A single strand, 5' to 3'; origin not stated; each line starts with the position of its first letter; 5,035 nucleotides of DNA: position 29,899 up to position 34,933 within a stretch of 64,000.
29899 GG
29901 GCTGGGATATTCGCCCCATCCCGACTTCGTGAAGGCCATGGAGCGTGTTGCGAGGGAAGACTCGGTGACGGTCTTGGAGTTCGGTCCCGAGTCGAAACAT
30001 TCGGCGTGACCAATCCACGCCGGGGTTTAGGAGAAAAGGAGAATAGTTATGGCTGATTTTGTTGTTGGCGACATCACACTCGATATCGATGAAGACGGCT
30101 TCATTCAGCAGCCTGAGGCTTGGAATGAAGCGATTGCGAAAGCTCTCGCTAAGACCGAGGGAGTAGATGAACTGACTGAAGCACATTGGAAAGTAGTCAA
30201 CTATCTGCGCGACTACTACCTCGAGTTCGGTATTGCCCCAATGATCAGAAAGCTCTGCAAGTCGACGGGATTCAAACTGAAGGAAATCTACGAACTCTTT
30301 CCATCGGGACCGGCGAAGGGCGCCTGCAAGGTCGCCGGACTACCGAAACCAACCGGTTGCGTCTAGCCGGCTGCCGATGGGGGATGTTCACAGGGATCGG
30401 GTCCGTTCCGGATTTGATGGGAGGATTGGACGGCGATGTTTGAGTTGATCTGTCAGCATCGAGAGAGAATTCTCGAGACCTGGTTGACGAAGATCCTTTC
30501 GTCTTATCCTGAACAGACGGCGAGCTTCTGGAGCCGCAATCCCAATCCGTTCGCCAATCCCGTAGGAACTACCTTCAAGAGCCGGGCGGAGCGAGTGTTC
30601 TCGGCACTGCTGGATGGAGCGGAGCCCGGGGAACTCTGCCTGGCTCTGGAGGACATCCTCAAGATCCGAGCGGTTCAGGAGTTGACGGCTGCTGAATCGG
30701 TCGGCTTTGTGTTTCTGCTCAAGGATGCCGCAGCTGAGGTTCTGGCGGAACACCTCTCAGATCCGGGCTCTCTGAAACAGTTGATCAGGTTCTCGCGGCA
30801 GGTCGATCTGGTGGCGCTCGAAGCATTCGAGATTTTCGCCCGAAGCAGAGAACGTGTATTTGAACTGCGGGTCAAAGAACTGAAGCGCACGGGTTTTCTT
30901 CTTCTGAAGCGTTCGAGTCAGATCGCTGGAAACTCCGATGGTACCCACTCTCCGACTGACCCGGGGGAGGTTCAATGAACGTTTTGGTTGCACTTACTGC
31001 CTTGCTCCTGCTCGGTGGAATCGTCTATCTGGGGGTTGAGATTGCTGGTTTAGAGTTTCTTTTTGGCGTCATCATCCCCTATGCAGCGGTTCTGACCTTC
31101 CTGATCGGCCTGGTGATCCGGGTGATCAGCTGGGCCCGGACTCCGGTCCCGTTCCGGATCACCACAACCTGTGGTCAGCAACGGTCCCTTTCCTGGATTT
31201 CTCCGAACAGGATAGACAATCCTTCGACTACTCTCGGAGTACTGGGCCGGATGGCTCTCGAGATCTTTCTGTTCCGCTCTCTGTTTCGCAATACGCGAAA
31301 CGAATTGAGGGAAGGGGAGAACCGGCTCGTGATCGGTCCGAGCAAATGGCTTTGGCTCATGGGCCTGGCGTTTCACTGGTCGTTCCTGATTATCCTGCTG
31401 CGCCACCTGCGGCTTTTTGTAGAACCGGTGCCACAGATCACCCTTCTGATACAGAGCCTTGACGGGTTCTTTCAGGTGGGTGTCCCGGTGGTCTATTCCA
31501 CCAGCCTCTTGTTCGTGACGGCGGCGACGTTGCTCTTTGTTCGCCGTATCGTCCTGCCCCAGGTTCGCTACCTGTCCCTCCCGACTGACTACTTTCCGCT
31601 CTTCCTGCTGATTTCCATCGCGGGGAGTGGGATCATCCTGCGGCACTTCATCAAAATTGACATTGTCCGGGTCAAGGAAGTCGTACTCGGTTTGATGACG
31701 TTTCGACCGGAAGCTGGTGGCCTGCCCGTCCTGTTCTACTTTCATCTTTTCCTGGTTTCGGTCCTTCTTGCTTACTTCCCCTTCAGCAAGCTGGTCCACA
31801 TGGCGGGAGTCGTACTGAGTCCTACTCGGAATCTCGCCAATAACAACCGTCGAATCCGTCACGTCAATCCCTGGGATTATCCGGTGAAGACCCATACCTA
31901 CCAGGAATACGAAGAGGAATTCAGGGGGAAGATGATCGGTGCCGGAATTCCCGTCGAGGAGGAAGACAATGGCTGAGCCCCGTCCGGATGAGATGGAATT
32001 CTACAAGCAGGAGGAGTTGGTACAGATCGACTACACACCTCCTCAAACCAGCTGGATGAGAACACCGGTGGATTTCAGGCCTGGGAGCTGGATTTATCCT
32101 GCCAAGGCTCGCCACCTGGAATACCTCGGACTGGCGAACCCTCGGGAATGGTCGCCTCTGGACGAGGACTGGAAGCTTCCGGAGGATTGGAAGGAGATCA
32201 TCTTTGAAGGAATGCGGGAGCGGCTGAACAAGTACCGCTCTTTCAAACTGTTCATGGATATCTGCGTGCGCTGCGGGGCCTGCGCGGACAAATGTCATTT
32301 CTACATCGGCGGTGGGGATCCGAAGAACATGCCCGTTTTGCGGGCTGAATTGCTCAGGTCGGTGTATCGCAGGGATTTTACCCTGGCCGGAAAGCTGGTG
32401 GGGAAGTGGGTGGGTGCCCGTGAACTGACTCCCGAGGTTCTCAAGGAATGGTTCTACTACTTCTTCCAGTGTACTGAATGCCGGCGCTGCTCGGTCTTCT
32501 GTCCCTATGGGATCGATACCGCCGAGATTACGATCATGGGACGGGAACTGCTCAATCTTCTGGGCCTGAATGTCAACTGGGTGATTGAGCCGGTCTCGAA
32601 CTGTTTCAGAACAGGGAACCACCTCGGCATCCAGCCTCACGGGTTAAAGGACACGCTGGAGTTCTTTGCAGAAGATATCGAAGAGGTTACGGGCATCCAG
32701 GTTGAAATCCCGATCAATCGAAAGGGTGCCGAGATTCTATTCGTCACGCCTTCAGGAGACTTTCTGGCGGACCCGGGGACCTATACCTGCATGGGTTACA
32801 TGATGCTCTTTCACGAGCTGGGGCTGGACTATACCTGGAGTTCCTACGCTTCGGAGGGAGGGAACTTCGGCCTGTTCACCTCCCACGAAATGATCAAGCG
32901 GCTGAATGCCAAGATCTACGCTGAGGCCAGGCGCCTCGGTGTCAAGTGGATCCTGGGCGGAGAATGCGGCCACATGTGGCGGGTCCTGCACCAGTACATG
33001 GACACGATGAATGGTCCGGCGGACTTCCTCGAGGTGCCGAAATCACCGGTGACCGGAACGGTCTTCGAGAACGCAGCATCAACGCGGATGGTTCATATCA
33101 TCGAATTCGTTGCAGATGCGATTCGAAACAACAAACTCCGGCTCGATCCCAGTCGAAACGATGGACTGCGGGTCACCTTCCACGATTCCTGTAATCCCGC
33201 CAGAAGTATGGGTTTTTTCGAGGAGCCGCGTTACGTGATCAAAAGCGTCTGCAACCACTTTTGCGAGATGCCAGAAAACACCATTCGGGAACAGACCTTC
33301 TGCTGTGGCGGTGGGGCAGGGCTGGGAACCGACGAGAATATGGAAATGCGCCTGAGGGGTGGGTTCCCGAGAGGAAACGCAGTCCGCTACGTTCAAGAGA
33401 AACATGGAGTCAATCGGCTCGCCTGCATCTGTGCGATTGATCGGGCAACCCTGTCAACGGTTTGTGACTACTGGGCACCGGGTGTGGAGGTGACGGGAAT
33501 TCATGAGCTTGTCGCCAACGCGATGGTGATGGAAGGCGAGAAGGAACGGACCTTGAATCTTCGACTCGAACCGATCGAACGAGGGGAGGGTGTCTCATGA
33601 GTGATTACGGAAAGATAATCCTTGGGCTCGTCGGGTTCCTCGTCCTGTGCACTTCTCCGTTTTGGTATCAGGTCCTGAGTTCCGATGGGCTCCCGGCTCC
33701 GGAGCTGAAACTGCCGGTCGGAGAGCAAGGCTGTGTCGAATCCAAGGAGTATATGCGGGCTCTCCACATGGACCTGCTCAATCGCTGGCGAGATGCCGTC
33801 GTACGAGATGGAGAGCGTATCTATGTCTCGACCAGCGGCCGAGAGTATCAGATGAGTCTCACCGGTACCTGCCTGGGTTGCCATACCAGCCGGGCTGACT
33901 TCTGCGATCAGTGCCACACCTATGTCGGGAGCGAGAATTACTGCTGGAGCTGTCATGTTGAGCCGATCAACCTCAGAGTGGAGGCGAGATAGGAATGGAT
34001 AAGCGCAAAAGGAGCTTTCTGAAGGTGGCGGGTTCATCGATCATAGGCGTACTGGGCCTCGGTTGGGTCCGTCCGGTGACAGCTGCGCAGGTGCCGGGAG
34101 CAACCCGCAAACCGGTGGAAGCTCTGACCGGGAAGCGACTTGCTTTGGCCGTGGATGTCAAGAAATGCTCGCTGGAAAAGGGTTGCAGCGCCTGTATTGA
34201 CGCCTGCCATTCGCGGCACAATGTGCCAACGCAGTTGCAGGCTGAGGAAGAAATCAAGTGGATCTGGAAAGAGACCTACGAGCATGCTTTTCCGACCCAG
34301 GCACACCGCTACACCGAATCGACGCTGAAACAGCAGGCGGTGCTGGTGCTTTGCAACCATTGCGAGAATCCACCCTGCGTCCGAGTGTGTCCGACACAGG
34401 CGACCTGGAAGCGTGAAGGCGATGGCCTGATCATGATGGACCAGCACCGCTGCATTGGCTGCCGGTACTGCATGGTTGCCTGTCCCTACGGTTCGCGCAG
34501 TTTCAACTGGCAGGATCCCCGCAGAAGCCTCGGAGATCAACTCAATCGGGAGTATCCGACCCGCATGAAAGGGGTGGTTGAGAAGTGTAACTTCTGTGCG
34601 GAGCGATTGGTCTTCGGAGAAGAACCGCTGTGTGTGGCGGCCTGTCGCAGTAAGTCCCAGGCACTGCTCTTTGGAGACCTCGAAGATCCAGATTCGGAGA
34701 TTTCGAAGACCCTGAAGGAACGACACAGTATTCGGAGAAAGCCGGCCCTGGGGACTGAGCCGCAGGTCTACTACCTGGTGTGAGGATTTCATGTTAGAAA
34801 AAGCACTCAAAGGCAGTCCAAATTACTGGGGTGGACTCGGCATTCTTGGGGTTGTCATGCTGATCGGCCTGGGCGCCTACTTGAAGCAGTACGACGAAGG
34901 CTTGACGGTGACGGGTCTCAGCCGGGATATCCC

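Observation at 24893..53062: Near-complete dissimilatory sulfate-reduction pathway consolidated in one ~28-kb locus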

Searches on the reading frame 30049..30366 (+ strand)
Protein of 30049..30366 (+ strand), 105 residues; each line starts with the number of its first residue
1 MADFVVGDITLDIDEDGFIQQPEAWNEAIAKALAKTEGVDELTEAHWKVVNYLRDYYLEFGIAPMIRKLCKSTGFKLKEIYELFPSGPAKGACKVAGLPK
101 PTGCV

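Call 3: search_protein_families(library=pfam, proteins=[window:30049-30366:+], max_evalue=0.01)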
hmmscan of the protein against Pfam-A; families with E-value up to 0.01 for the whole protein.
window:30049-30366:+ (105 aa): 1 family
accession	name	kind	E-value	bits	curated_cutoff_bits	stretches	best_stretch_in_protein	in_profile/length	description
PF04358.19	DsrC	-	3.3e-39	134.1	24.9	1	8-105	4-107/107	DsrC like protein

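Call 8: search_protein_families(library=ncbifam, proteins=[window:30049-30366:+], max_evalue=0.001)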
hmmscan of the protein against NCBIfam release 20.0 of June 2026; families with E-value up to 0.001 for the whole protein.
window:30049-30366:+ (105 aa): 2 families
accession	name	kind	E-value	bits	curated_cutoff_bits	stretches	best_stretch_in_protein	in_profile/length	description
TIGR03342.1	dsrC_tusE_dsvC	subfamily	1.6e-36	124.9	53.5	1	8-105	5-108/108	TusE/DsrC/DsvC family sulfur relay protein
NF008562.0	PRK11508.1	equivalog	1.4e-24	86.3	191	1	11-105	9-109/109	sulfurtransferase TusE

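Call 18: find_encoding_contigs(protein=window:30049-30366:+, flank=10000, max_places=6)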
Protein window:30049-30366:+ (105 aa): 3 contigs read that carry it; 3 places shown.
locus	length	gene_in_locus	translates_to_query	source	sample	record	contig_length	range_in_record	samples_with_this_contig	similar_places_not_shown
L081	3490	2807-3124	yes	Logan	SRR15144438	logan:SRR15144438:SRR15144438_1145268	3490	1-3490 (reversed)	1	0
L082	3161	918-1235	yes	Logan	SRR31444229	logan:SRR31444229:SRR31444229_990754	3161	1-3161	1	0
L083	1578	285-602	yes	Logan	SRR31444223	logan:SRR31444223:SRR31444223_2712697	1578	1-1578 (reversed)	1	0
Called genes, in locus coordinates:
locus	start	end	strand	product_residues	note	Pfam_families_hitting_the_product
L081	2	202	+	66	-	?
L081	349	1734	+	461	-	PF01656:CbiA, PF13500:AAA_26 (weak), PF07685:GATase_3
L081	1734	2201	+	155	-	-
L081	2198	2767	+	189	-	PF07719:TPR_2 (faint), PF13428:TPR_14 (faint), PF13431:TPR_17 (faint), PF13432:TPR_16 (faint), PF14559:TPR_19 (faint), PF13414:TPR_11 (faint), PF00515:TPR_1 (faint), PF13181:TPR_8 (faint)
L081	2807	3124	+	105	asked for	PF04358:DsrC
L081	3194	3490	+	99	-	?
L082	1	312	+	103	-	?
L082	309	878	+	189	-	PF07719:TPR_2 (faint), PF13428:TPR_14 (faint), PF13431:TPR_17 (faint), PF13432:TPR_16 (faint), PF14559:TPR_19 (faint), PF13414:TPR_11 (faint), PF00515:TPR_1 (faint), PF13181:TPR_8 (faint)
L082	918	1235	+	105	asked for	PF04358:DsrC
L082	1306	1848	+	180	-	PF14361:RsbRD_N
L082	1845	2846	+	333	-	PF02665:Nitrate_red_gam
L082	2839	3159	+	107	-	?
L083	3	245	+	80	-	?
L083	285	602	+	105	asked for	PF04358:DsrC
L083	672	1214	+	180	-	PF14361:RsbRD_N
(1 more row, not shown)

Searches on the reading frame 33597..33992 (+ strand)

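Call 3: search_protein_families(library=pfam, proteins=[window:33597-33992:+], max_evalue=0.01)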
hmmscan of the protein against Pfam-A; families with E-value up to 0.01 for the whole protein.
window:33597-33992:+ (131 aa): 0 families

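Call 8: search_protein_families(library=ncbifam, proteins=[window:33597-33992:+], max_evalue=0.001)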
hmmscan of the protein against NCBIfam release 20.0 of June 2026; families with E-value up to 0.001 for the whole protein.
window:33597-33992:+ (131 aa): 1 family
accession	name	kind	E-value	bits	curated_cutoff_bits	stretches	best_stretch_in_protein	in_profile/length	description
NF038038.1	cytoc_DsrJ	equivalog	5e-45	152.7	100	1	1-120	1-121/121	sulfate reduction electron transfer complex DsrMKJOP subunit DsrJ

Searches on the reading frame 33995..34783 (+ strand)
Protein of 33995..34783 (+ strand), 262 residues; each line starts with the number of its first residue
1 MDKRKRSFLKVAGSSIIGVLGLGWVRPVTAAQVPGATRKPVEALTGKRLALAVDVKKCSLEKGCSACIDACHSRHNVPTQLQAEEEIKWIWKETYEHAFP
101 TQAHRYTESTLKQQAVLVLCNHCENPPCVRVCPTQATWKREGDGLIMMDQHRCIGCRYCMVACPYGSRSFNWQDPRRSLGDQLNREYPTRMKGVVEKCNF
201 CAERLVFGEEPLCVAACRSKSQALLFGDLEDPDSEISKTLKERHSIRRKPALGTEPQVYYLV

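Call 4: search_protein_families(library=pfam, proteins=[window:33995-34783:+], max_evalue=0.01)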
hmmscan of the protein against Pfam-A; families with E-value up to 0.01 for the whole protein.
window:33995-34783:+ (262 aa): 12 families
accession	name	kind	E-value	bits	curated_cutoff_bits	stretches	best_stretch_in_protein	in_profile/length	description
PF13247.11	Fer4_11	-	6e-18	65.3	26.2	2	119-173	9-64/100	4Fe-4S dicluster domain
PF12838.12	Fer4_7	-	1e-13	51.9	27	2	63-136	4-52/52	4Fe-4S dicluster domain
PF13187.11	Fer4_9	-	7.6e-10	39.1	27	3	120-166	2-50/52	4Fe-4S dicluster domain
PF13237.11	Fer4_10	-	4.4e-08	33.4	25.5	2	148-217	4-52/53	4Fe-4S dicluster domain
PF12837.12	Fer4_6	-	1.9e-07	31.1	25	1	148-166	4-22/24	4Fe-4S binding domain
PF13183.11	Fer4_8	-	1.2e-05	26.2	27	1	151-217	3-64/68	4Fe-4S dicluster domain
PF00037.32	Fer4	-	1.3e-05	25.2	21.1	1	149-166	4-21/24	4Fe-4S binding domain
PF12797.12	Fer4_2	-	2.4e-05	24.5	24.5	1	146-165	3-22/22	4Fe-4S binding domain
PF25160.1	LdpA_Fe-S-bd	-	0.0001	22.4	27.6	1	123-166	5-41/49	LdpA Fe-S cluster-binding domain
PF12798.12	Fer4_3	-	0.0037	18.4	27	0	153-166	1-14/15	4Fe-4S binding domain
PF13534.11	Fer4_17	-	0.0046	17.9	22.2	1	152-201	1-49/61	4Fe-4S dicluster domain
PF13746.11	Fer4_18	-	0.0099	16.5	27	1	106-164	47-96/114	4Fe-4S dicluster domain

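Call 9: search_protein_families(library=ncbifam, proteins=[window:33995-34783:+], max_evalue=0.001)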
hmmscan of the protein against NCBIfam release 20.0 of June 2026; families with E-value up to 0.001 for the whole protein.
window:33995-34783:+ (262 aa): 34 families (the best 25 are shown)
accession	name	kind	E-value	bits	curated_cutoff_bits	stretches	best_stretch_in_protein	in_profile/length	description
NF045797.1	DsrO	equivalog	2.2e-89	298.9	200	1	1-261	1-234/235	sulfate reduction electron transfer complex DsrMKJOP subunit DsrO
NF041782.1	mnquin_red_QrcC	equivalog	5.9e-43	147.2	400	1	51-261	3-225/239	menaquinone reductase iron-sulfur cluster-binding subunit QrcC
NF041715.1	arsenate_red_ArrB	equivalog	6.1e-40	137.2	450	2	48-181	2-117/233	arsenate respiratory reductase iron-sulfur subunit ArrB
TIGR03149.1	cyt_nit_nrfC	equivalog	2.2e-39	135.1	377.6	1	45-260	35-215/225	cytochrome c nitrite reductase Fe-S protein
NF011569.0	PRK14993.1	equivalog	2.7e-37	128.5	416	1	1-261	1-222/244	tetrathionate reductase subunit TtrB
TIGR02951.1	DMSO_dmsB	equivalog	4.1e-32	111.4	214.1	1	52-231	5-155/161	DMSO/selenate family reductase complex B subunit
TIGR03478.1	DMSO_red_II_bet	subfamily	4.9e-26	91.4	480.7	1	118-261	129-253/321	DMSO reductase family type II enzyme, iron-sulfur subunit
NF045715.1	sulf_resp_HmcB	equivalog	1.5e-25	89.9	420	1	6-231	3-200/307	sulfate respiration complex iron-sulfur protein HmcB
NF008134.0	PRK10882.1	equivalog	1.6e-25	89.9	263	1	5-244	4-223/329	hydrogenase 2 operon protein HybA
NF042979.1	EthbenzDh_ebdB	equivalog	1.6e-22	79.9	740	1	119-261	152-275/354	ethylbenzene dehydrogenase subunit beta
NF038355.1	FDH3_beta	equivalog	2.1e-21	76.7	240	1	49-243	3-174/180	formate dehydrogenase FDH3 subunit beta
TIGR01582.1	FDH-beta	equivalog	2.9e-19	69.2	334.7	1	47-238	20-191/283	formate dehydrogenase subunit beta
NF009408.0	PRK12769.1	equivalog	3.6e-17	61.7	1003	1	104-224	40-144/659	formate-dependent uric acid utilization protein AegA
TIGR01660.1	narH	equivalog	8.9e-17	60.7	524.05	1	118-219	181-264/492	nitrate reductase subunit beta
NF007658.0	PRK10330.1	equivalog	2.7e-15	56.3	260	1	115-221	53-151/181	electron transport protein HydN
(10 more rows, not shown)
